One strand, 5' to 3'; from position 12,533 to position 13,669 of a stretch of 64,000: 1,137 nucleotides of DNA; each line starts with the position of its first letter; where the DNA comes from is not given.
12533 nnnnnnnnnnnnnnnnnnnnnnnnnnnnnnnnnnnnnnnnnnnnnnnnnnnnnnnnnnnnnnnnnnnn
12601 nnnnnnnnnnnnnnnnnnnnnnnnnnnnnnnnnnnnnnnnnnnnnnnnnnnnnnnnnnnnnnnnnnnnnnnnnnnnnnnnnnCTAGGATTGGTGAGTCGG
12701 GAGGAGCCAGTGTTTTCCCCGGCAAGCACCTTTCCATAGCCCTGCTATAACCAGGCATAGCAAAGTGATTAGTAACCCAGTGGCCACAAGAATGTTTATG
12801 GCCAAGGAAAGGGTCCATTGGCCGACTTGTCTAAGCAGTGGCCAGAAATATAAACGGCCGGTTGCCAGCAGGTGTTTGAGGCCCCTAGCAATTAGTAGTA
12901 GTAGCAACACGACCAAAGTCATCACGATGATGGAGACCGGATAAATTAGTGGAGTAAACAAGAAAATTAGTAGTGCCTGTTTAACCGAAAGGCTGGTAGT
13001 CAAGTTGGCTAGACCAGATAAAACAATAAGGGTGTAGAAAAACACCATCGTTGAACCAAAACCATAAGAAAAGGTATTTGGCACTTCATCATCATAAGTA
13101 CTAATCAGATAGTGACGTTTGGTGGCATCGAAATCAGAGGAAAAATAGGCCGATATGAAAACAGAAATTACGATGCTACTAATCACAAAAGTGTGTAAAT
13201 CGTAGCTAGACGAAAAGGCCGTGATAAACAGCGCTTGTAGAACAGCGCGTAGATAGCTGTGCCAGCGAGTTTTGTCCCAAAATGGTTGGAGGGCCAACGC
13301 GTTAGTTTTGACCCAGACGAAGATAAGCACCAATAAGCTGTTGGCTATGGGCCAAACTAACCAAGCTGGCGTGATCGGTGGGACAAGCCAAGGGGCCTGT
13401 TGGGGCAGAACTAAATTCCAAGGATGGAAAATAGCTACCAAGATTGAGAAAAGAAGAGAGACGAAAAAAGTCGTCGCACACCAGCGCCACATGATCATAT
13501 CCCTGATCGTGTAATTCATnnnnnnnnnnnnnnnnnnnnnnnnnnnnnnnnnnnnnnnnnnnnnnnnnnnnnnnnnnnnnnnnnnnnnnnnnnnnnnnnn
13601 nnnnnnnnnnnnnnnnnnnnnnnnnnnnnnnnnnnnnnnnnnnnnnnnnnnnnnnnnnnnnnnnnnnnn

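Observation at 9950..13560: GC-shifted roughly 3.6 kb block between dnaN and ruvA carrying two unrelated hypothetical polytopic membrane proteins that bracket a U32-peptidase/ferredoxin pair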

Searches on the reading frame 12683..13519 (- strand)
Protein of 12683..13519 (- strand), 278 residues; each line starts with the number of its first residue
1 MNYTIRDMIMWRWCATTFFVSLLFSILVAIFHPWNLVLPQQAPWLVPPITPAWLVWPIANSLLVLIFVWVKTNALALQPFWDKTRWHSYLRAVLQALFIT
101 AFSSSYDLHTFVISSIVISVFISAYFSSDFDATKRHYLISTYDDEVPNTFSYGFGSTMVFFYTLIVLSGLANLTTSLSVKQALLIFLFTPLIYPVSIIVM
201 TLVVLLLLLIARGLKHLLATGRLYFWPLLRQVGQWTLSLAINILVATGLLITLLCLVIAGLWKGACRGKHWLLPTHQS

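Call 5: search_protein_families(library=pfam, proteins=[window:12683-13519:-], max_evalue=0.1)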
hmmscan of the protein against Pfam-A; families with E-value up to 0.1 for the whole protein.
window:12683-13519:- (278 aa): 0 families

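Call 6: search_protein_families(library=ncbifam, proteins=[window:12683-13519:-], max_evalue=0.1)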
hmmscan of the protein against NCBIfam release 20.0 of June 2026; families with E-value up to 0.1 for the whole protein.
window:12683-13519:- (278 aa): 0 families

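Call 14: find_homologous_proteins(query=window:12683-13519:-, max_evalue=0.01)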
Query window:12683-13519:- (278 aa): 2 proteins with E <= 0.01 among 5297 candidates.
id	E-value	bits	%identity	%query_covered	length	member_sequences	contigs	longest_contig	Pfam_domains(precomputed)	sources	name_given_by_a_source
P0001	1.4e-176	604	100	100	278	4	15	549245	-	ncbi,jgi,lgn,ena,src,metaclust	metaclust:\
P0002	1.2e-118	414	72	100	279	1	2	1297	-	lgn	-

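Call 16: find_encoding_contigs(protein=P0002, flank=10000, max_places=10)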
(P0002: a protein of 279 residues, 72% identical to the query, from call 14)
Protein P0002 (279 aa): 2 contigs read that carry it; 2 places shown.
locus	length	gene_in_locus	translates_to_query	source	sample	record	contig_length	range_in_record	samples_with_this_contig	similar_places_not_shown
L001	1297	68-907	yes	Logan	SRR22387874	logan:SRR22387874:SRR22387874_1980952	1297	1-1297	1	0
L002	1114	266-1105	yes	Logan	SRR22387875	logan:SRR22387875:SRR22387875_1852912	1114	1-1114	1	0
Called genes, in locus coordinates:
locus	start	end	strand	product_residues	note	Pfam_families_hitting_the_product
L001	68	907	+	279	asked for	-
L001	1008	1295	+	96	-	?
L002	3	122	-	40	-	?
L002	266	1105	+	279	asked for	-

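Call 17: find_encoding_contigs(protein=P0001, flank=10000, max_places=10)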
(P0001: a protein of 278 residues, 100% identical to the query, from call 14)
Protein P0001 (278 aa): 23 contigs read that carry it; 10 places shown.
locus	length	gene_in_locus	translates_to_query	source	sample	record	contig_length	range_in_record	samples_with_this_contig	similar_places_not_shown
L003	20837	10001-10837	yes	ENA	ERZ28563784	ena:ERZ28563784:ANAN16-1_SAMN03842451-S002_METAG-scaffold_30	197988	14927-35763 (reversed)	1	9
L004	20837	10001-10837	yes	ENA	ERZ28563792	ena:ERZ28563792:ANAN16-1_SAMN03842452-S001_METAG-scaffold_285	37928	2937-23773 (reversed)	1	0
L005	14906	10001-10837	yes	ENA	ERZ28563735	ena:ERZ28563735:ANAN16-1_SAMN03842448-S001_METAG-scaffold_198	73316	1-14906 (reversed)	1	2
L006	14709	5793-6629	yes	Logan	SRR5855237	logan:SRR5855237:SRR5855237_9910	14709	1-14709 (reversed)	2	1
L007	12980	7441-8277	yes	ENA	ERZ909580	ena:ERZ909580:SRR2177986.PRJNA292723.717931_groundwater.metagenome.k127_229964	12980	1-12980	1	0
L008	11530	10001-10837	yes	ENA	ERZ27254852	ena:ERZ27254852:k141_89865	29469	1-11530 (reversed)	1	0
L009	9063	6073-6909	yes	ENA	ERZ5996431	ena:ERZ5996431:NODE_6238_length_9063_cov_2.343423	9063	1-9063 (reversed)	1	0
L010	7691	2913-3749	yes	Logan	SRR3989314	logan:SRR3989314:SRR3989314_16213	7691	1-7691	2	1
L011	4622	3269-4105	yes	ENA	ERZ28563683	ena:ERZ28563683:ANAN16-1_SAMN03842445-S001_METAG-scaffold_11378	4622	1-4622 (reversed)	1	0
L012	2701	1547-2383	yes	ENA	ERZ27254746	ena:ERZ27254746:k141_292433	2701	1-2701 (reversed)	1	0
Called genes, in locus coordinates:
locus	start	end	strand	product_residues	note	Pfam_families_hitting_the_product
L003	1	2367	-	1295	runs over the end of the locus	PF04997:RNA_pol_Rpb1_1, PF00623:RNA_pol_Rpb1_2, PF04983:RNA_pol_Rpb1_3, PF05000:RNA_pol_Rpb1_4, PF04998:RNA_pol_Rpb1_5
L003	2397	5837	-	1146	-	PF04563:RNA_pol_Rpb2_1, PF04561:RNA_pol_Rpb2_2, PF04565:RNA_pol_Rpb2_3, PF10385:RNA_pol_Rpb2_45, PF00562:RNA_pol_Rpb2_6, PF04560:RNA_pol_Rpb2_7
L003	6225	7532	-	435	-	PF08245:Mur_ligase_M, PF02875:Mur_ligase_C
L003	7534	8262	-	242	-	PF00483:NTP_transferase, PF12804:NTP_transf_3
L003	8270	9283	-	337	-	PF02388:FemAB, PF13480:Acetyltransf_6, PF02388:FemAB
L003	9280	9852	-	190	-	PF01330:RuvA_N, PF00633:HHH (faint), PF14520:HHH_5, PF07499:RuvA_C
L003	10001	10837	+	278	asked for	-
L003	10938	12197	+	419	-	PF01136:Peptidase_U32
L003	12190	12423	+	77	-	PF13459:Fer4_15, PF13370:Fer4_13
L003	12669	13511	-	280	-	-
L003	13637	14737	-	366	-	PF00712:DNA_pol3_beta, PF02767:DNA_pol3_beta_2, PF02768:DNA_pol3_beta_3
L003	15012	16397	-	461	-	PF11638:DnaA_N, PF00308:Bac_DnaA, PF01695:IstB_IS21 (weak), PF00004:AAA (weak), PF08299:Bac_DnaA_C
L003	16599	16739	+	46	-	PF00468:Ribosomal_L34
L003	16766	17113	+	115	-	PF00825:Ribonuclease_P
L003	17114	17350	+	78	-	PF01809:YidD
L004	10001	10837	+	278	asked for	-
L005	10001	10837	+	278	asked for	-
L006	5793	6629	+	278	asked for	-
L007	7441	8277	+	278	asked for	-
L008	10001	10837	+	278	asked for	-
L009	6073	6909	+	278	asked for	-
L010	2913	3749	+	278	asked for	-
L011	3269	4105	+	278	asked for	-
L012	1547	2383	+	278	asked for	-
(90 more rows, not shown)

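Call 32: predict_structure(alignment_id=A1)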
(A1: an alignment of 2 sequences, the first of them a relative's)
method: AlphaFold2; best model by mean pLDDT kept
length: 278 residues; sequences in the alignment: 2
mean_pLDDT: 48.5   pTM: 0.23
mean pLDDT of the five models: 48.5, 44.1, 43.7, 43.7, 42.4
residues with pLDDT >= 90: 0; 70-90: 12; 50-70: 73; < 50: 193
segments of 3 or more residues with pLDDT < 50: 1-43, 45-93, 96-162, 167-177, 179-184, 269-278
pLDDT, mean of each block of 10 residues (from residue 1): 39 42 43 40 41 40 45 45 44 47 45 47 40 37 38 42 48 46 50 55 72 65 57 67 66 65 51 39
secondary structure, 60 per line:
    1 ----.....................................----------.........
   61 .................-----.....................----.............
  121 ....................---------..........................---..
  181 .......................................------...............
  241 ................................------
elements in order: H5-41 H52-77 H83-103 H108-140 H150-175 H179-219 H226-272

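Call 33: search_protein_representatives(alignment_id=A1)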
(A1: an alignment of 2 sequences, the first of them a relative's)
Query: 2 sequences, 279 profile positions. Proteins with E-value up to 0.001 (for the whole library): 10; up to 1e-10: 9; up to 1e-30: 5. The best 10 are listed.
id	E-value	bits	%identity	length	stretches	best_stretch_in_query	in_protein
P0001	6.6e-169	577.0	-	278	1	1-279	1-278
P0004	5.9e-47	177.0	-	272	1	1-261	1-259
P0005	1.6e-41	159.1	-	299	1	1-272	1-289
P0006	5.5e-36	141.0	-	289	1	1-222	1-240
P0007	7.4e-36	140.5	-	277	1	1-209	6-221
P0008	8.5e-28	114.1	-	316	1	1-218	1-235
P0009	1.1e-27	113.7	-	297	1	1-258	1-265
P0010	7.8e-23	97.8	-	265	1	1-243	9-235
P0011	6.2e-15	71.9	-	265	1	1-277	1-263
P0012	8.1e-07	45.3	-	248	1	8-277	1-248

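Call 40: find_encoding_contigs(protein=P0005, flank=8000, max_places=3)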
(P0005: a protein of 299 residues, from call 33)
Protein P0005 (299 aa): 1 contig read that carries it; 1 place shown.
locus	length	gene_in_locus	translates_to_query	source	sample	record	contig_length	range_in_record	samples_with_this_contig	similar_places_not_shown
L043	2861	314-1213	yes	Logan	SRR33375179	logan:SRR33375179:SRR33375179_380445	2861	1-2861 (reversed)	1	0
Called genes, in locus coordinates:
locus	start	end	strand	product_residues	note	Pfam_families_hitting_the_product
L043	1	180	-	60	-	?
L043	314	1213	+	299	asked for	-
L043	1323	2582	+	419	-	PF01136:Peptidase_U32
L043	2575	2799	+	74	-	PF13459:Fer4_15, PF13370:Fer4_13 (weak)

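Call 41: find_encoding_contigs(protein=P0004, flank=8000, max_places=2)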
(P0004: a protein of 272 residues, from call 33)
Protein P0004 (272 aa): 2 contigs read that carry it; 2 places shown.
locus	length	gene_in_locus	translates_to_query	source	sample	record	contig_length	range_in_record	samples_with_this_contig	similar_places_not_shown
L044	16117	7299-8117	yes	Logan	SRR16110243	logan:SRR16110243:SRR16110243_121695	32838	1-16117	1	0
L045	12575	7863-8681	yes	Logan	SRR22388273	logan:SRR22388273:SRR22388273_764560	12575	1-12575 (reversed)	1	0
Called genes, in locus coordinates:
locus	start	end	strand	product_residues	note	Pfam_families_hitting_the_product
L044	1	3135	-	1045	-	?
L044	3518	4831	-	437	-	PF08245:Mur_ligase_M, PF02875:Mur_ligase_C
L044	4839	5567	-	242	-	PF00483:NTP_transferase, PF12804:NTP_transf_3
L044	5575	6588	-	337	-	PF02388:FemAB, PF13480:Acetyltransf_6, PF02388:FemAB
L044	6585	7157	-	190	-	PF01330:RuvA_N, PF14520:HHH_5, PF00633:HHH (faint), PF07499:RuvA_C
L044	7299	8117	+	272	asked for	-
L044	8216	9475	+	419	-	PF01136:Peptidase_U32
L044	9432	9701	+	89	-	PF06902:Fer4_19 (faint), PF12797:Fer4_2 (weak), PF00037:Fer4 (weak), PF13459:Fer4_15, PF13370:Fer4_13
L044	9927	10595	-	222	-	-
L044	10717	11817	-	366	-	PF00712:DNA_pol3_beta, PF02767:DNA_pol3_beta_2, PF02768:DNA_pol3_beta_3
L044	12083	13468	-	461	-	PF11638:DnaA_N, PF01637:ATPase_2 (faint), PF00308:Bac_DnaA, PF01695:IstB_IS21 (weak), PF00004:AAA (weak), PF08299:Bac_DnaA_C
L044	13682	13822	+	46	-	PF00468:Ribosomal_L34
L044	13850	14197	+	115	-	PF00825:Ribonuclease_P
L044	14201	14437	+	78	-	PF01809:YidD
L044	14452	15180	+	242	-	PF02096:60KD_IMP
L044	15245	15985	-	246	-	PF00781:DAGK_cat (weak)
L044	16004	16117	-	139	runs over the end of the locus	PF04519:Bactofilin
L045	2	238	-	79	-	?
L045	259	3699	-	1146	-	PF04563:RNA_pol_Rpb2_1, PF04561:RNA_pol_Rpb2_2, PF04565:RNA_pol_Rpb2_3, PF10385:RNA_pol_Rpb2_45, PF00562:RNA_pol_Rpb2_6, PF04560:RNA_pol_Rpb2_7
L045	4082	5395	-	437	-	PF08245:Mur_ligase_M, PF02875:Mur_ligase_C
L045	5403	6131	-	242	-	PF00483:NTP_transferase, PF12804:NTP_transf_3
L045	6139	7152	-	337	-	PF02388:FemAB, PF13480:Acetyltransf_6, PF02388:FemAB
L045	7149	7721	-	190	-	PF01330:RuvA_N, PF14520:HHH_5, PF00633:HHH (faint), PF07499:RuvA_C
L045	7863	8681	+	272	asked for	-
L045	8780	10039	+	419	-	PF01136:Peptidase_U32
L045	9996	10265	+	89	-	PF06902:Fer4_19 (faint), PF12797:Fer4_2 (weak), PF00037:Fer4 (weak), PF13459:Fer4_15, PF13370:Fer4_13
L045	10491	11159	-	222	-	-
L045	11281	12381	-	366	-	PF00712:DNA_pol3_beta, PF02767:DNA_pol3_beta_2, PF02768:DNA_pol3_beta_3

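Call 42: find_encoding_contigs(protein=P0006, flank=8000, max_places=2)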
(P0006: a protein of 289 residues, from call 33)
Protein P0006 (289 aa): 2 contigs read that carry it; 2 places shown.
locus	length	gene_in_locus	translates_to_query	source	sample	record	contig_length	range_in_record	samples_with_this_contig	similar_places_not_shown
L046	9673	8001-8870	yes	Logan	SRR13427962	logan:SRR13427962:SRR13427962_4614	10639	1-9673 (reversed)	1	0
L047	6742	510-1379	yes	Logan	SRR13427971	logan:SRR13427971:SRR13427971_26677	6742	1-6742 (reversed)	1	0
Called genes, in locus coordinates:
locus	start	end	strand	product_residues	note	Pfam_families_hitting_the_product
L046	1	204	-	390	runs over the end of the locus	?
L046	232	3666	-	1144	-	PF04563:RNA_pol_Rpb2_1, PF04561:RNA_pol_Rpb2_2, PF04565:RNA_pol_Rpb2_3, PF10385:RNA_pol_Rpb2_45, PF00562:RNA_pol_Rpb2_6, PF04560:RNA_pol_Rpb2_7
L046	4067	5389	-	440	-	PF08245:Mur_ligase_M, PF02875:Mur_ligase_C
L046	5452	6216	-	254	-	PF00483:NTP_transferase, PF12804:NTP_transf_3 (weak)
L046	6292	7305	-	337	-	PF02388:FemAB, PF13480:Acetyltransf_6, PF02388:FemAB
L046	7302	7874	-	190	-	PF01330:RuvA_N, PF00633:HHH (faint), PF14520:HHH_5, PF07499:RuvA_C (weak)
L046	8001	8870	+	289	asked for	-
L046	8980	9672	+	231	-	?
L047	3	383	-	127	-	?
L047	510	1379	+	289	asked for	-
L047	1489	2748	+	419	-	PF01136:Peptidase_U32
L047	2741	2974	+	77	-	PF13459:Fer4_15, PF13370:Fer4_13 (weak)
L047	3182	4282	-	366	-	PF00712:DNA_pol3_beta, PF02767:DNA_pol3_beta_2, PF02768:DNA_pol3_beta_3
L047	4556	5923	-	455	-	PF11638:DnaA_N, PF00308:Bac_DnaA, PF00004:AAA (weak), PF01695:IstB_IS21 (weak), PF08299:Bac_DnaA_C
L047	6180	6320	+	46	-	PF00468:Ribosomal_L34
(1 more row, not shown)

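Call 43: find_encoding_contigs(protein=P0007, flank=8000, max_places=2)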
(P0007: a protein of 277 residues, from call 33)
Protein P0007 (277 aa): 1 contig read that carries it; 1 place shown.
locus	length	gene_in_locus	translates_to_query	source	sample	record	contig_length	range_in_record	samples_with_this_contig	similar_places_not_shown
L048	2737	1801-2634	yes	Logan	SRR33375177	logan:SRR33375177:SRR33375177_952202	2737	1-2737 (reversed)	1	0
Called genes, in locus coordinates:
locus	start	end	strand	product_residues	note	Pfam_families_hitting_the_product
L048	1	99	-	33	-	?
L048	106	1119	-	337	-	PF02388:FemAB, PF13480:Acetyltransf_6, PF02388:FemAB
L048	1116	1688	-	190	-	PF01330:RuvA_N, PF00633:HHH (faint), PF14520:HHH_5, PF07499:RuvA_C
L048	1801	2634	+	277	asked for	-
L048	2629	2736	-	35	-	?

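Call 44: find_encoding_contigs(protein=P0009, flank=8000, max_places=2)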
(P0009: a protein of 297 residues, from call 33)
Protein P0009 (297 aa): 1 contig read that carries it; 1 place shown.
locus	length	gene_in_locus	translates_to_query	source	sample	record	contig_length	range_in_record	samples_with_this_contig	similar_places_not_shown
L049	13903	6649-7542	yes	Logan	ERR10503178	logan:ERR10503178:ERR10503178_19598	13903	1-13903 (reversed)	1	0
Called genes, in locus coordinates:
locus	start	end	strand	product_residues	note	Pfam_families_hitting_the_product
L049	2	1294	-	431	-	?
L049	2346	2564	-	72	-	-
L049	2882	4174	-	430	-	PF08245:Mur_ligase_M, PF02875:Mur_ligase_C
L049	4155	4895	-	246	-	PF00483:NTP_transferase, PF12804:NTP_transf_3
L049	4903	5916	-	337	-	PF02388:FemAB, PF13480:Acetyltransf_6, PF02388:FemAB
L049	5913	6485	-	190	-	PF01330:RuvA_N, PF00633:HHH (faint), PF14520:HHH_5, PF07499:RuvA_C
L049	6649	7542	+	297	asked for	-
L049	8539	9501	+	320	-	PF00078:RVT_1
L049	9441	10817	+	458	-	PF01136:Peptidase_U32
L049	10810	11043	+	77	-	PF13459:Fer4_15, PF13370:Fer4_13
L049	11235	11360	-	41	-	-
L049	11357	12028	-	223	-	-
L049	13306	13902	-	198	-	?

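Call 45: find_encoding_contigs(protein=P0011, flank=8000, max_places=2)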
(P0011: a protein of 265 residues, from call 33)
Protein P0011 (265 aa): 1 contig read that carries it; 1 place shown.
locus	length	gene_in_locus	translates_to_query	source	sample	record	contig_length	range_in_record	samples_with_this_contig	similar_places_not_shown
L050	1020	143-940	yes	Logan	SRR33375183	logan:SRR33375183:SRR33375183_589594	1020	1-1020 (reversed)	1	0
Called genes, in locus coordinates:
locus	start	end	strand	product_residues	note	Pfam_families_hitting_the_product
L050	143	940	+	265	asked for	-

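Call 46: find_encoding_contigs(protein=P0012, flank=8000, max_places=2)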
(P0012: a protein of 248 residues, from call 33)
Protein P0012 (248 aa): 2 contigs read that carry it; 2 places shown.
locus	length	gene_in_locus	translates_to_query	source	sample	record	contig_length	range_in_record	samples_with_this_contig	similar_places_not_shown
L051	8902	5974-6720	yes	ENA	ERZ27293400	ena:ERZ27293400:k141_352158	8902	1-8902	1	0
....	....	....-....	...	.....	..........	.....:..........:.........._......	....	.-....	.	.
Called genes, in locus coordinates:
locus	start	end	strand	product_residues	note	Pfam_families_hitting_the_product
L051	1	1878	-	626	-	?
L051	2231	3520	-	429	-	PF08245:Mur_ligase_M, PF02875:Mur_ligase_C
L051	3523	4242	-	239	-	PF00483:NTP_transferase, PF12804:NTP_transf_3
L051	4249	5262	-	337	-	PF02388:FemAB, PF13480:Acetyltransf_6, PF02388:FemAB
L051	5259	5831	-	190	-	PF01330:RuvA_N, PF00633:HHH (faint), PF14520:HHH_5, PF21176:RecR_HhH (faint), PF07499:RuvA_C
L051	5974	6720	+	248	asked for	-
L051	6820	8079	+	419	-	PF01136:Peptidase_U32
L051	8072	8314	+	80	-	PF06902:Fer4_19 (weak), PF00037:Fer4 (faint), PF13459:Fer4_15, PF22117:Fer4_Nqo3 (weak), PF13370:Fer4_13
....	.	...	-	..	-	?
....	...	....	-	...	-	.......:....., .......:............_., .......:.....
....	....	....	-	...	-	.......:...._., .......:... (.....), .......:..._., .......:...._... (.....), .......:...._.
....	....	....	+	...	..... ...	-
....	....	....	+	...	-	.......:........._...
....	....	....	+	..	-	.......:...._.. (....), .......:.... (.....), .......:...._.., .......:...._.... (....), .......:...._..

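Call 87: search_protein_families(library=pfam, proteins=[L049:8539-9501:+], max_evalue=0.01)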
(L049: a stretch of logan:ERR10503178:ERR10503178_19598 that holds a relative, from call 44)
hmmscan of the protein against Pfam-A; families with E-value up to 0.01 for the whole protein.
L049:8539-9501:+ (320 aa): 1 family
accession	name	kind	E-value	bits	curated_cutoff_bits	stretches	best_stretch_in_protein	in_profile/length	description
PF00078.32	RVT_1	-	4.5e-18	66.1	29.6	1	24-226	4-193/205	Reverse transcriptase (RNA-dependent DNA polymerase)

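Call 88: search_protein_families(library=pfam, alignment_id=A2, max_evalue=0.1)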
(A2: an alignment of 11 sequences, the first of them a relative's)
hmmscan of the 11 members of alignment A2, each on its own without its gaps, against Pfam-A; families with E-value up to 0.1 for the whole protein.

A. member 1, P0001 (278 aa): 0 families

B. families by the number of members that match (of 11 scanned): 2 families
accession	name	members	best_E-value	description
PF12420.13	DUF3671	1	0.0029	Fam-L, Fam-M like protein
PF14341.11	PilX_N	1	0.028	PilX N-terminal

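Call 114: find_related_loci(query=window:12683-13519:-, collection=viral_contigs, flank=5000)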
Query window:12683-13519:- (278 aa) in viral_contigs; peptide patterns used: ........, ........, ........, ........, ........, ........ (x = any residue, [..] = any of these).
3 stretches matched a pattern, but none encodes a relative of the query by tblastn (E <= 1e-3).

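Call 117: search_protein_families(library=padloc, proteins=[L049:8539-9501:+, L049:7561-7803:+, L049:7851-8033:+, window:12683-13519:-], max_evalue=0.01)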
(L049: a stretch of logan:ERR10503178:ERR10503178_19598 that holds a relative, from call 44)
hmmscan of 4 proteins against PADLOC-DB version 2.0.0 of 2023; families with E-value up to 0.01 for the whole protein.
L049:8539-9501:+ (320 aa): 66 families (the best 25 are shown)
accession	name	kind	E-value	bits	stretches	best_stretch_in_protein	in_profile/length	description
PDLC02939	RT_II-A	-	4.8e-32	109.6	1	23-289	36-280/304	-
PDLC02941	RT_II-A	-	2.5e-30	103.7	1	23-289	47-280/309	-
PDLC02936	RT_I-A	-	1.1e-27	95.2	1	33-289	45-283/308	-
PDLC02956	RT_XIII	-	4.2e-27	93.3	1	62-290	186-405/469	-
PDLC02955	RT_X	-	4.9e-26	89.7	1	22-238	30-220/272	-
PDLC02946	RT_III-A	-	2.6e-24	84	1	26-239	71-258/330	-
PDLC02938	RT_I-B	-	5.5e-24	83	1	21-268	34-253/332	-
PDLC02960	RT-Protease_XI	-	5.1e-23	79.8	1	23-239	40-242/506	single gene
PDLC02942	RT_III-A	-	9.2e-23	78.9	1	23-237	76-264/341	-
PDLC02959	RT-Protease_XI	-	1e-22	78.8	1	24-266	43-280/510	single gene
PDLC02943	RT_III-A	-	1.1e-22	78.3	1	62-240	91-247/322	-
PDLC02945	RT_III-A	-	7e-22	76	1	30-239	81-289/362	-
PDLC03739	RT_Ec107-like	-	7.7e-22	76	1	21-237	41-232/307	retron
PDLC02940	RT_II-A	-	9.9e-22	75.2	1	63-292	252-455/477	-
PDLC03740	RT_outgroup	-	1.7e-21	74.9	1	28-230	134-331/407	retron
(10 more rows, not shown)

L049:7561-7803:+ (80 aa): 0 families

L049:7851-8033:+ (60 aa): 0 families

window:12683-13519:- (278 aa): 1 family
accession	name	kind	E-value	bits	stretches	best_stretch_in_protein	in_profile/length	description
PDLC04761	PDC-M64C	-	0.0057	15.2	0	115-145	10-40/100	-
